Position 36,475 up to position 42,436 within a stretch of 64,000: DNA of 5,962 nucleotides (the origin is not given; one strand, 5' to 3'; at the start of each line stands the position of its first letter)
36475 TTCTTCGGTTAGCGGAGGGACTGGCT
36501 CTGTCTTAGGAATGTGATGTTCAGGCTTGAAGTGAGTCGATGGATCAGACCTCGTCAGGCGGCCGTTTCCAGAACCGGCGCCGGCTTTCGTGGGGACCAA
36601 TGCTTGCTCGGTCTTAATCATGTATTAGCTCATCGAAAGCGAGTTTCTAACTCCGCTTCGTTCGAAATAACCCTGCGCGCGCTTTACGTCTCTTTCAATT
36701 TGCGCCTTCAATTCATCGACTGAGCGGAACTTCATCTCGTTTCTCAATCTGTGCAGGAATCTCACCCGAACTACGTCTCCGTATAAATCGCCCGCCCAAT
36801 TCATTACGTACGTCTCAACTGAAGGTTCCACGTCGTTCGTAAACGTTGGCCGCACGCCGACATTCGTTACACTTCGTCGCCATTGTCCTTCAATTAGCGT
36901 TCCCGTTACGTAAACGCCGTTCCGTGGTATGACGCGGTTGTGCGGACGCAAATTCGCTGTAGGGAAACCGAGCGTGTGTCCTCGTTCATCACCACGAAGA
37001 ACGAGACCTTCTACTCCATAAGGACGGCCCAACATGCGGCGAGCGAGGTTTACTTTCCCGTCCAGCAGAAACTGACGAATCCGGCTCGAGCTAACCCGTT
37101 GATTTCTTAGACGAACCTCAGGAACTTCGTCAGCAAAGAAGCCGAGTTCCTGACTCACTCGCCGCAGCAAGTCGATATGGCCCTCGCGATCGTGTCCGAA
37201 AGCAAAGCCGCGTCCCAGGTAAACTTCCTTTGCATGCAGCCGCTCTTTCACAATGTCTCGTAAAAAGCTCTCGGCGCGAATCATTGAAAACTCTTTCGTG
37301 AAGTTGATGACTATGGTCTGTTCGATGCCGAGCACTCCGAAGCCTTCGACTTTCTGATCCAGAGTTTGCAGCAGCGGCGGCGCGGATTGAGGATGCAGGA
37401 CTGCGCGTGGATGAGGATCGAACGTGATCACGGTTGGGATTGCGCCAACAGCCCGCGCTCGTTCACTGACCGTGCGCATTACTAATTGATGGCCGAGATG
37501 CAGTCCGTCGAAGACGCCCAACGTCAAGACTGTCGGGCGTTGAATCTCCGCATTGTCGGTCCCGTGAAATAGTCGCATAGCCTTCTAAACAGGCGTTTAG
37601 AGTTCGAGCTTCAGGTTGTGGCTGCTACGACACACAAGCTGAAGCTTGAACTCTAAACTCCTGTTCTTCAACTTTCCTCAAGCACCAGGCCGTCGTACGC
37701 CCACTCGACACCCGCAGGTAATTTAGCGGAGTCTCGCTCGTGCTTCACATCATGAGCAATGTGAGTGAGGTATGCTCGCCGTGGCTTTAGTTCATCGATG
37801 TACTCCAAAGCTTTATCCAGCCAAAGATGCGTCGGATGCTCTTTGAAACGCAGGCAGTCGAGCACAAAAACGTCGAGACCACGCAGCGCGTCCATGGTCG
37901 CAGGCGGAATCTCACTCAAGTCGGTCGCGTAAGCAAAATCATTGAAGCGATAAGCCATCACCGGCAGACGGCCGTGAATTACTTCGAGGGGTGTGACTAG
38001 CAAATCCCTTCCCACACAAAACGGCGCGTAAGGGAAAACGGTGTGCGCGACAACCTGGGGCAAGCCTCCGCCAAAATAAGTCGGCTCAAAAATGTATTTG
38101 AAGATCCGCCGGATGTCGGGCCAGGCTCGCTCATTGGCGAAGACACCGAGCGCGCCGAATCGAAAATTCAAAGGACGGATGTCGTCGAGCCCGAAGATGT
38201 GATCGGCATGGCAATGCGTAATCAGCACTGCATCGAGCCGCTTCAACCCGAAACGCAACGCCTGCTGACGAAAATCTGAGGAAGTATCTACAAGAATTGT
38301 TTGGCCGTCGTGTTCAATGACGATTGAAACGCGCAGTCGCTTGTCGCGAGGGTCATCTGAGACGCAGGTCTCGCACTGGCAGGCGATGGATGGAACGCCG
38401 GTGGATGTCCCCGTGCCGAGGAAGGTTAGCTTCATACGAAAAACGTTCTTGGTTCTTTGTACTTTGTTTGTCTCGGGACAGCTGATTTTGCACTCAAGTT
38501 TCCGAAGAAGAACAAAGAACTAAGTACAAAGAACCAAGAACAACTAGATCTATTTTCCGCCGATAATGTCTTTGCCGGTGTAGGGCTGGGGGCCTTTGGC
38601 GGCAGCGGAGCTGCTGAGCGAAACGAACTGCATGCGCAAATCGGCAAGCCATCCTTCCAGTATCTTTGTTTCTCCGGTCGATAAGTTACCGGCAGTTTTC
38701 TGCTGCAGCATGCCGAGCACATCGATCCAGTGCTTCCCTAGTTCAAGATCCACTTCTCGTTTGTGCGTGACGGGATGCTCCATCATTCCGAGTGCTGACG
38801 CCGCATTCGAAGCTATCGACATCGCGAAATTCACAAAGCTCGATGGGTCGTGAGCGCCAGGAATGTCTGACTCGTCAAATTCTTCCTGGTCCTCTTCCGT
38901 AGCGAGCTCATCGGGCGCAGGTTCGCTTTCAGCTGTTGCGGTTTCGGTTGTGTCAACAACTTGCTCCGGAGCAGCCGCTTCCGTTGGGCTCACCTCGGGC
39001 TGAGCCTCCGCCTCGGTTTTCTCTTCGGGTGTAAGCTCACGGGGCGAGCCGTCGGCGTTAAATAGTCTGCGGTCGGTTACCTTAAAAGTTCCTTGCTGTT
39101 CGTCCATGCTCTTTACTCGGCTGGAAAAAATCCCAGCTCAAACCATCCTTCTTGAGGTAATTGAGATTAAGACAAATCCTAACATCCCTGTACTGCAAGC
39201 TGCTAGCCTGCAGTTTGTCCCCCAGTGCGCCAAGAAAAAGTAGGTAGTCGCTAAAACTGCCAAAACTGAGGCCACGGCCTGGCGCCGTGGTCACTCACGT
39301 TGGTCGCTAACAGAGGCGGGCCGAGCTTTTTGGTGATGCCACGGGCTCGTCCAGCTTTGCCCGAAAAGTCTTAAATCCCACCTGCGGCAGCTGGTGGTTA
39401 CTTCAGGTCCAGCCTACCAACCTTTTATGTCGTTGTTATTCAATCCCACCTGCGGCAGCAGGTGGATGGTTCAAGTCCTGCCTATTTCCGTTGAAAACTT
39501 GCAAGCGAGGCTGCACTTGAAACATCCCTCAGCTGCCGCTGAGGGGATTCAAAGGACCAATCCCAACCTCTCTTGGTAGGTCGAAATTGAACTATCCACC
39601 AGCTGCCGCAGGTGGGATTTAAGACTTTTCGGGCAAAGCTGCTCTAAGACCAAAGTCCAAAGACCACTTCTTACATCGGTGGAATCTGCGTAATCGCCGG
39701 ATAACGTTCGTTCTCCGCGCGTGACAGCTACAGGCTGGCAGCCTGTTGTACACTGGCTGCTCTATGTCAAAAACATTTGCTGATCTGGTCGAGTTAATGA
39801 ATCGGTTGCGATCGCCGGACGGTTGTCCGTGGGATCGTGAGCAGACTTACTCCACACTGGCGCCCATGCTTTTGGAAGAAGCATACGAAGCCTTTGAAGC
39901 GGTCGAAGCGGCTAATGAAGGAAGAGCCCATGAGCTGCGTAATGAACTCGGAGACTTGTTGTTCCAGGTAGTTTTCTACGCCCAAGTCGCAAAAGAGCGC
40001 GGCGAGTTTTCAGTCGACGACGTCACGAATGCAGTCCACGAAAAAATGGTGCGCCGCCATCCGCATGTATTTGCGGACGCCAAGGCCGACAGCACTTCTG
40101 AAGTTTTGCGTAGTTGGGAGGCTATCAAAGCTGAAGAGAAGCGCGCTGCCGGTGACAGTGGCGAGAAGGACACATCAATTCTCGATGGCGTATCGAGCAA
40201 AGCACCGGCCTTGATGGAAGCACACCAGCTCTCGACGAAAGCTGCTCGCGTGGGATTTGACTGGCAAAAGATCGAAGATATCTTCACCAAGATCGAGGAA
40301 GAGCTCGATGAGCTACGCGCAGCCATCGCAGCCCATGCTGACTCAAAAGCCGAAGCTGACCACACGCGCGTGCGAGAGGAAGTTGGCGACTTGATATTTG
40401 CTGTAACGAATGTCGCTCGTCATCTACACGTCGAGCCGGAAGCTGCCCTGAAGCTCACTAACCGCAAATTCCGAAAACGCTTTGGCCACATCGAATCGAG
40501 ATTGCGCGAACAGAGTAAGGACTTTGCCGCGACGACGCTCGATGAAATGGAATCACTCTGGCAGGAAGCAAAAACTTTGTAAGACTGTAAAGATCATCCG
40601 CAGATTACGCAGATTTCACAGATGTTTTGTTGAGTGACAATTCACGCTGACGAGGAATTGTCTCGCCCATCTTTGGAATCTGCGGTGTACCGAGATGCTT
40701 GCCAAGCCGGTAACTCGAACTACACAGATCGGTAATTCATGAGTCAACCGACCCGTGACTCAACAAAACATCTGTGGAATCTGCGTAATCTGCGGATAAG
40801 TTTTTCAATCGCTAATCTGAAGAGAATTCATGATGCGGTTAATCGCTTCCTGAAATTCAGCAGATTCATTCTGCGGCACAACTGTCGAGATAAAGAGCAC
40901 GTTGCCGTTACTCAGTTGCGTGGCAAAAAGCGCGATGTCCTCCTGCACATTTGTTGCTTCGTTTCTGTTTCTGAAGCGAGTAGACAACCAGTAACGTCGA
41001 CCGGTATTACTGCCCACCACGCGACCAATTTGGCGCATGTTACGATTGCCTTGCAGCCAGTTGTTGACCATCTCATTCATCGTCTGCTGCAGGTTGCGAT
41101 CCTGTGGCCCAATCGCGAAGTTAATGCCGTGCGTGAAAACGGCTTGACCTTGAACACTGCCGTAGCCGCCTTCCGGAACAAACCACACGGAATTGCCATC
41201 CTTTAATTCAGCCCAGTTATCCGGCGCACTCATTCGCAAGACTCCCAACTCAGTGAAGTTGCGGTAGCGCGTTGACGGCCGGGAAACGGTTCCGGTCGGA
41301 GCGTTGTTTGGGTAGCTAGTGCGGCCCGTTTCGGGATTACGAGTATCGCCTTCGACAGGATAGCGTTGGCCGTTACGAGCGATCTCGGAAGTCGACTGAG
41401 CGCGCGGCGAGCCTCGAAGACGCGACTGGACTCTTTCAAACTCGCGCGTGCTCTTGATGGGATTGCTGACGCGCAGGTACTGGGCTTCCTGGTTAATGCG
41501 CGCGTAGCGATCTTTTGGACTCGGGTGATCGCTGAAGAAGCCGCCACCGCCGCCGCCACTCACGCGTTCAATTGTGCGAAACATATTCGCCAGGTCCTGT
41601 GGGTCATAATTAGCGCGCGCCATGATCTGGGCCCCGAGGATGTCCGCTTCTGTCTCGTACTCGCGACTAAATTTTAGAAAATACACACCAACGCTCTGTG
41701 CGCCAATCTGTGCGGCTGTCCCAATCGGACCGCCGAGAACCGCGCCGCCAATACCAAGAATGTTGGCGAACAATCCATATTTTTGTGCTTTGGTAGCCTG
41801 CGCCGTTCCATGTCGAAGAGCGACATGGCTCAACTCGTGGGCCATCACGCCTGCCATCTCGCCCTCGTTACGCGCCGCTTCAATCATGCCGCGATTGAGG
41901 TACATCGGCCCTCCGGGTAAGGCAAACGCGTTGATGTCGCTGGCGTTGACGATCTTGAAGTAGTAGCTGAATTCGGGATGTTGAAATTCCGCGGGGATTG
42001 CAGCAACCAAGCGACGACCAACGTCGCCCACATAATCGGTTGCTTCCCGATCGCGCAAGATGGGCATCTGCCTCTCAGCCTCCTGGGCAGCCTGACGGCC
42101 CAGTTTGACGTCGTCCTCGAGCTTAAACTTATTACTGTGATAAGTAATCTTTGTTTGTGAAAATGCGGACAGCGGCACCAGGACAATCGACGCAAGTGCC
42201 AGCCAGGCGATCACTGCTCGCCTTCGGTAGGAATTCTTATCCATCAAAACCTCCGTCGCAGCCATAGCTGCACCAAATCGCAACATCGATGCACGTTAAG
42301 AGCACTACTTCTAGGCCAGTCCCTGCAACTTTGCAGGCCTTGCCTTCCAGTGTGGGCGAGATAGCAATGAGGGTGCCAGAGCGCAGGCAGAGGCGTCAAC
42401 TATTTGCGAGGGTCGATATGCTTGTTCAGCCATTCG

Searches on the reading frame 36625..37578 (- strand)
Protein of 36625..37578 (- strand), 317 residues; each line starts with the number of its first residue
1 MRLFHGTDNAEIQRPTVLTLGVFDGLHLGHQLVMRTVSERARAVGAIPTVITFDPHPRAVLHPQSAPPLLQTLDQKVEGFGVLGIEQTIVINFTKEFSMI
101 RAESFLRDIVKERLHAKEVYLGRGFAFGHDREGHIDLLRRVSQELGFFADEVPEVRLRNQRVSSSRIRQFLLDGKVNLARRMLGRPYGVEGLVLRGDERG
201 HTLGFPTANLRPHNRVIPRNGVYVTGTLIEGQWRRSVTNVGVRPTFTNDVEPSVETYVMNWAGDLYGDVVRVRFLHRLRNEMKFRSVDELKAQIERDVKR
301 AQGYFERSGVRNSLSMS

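Call 76: search_protein_families(library=pfam, proteins=[window:36625-37578:-], max_evalue=0.00001)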
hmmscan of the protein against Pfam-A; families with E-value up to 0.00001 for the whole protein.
window:36625-37578:- (317 aa): 2 families
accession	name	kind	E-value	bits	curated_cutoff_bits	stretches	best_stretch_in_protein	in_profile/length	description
PF06574.18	FAD_syn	-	3.5e-46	157.3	27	1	11-166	3-158/158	FAD synthetase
PF01687.23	Flavokinase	-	5.7e-42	143.3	19.6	1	183-304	1-123/124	Riboflavin kinase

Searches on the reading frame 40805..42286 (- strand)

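Call 76: search_protein_families(library=pfam, proteins=[window:40805-42286:-], max_evalue=0.00001)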
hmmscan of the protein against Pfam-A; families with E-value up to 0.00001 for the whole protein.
window:40805-42286:- (493 aa): 1 family
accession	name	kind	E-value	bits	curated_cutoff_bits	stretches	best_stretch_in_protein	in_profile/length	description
PF01435.24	Peptidase_M48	-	5.5e-28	98.5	20.3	1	88-267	9-185/186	Peptidase family M48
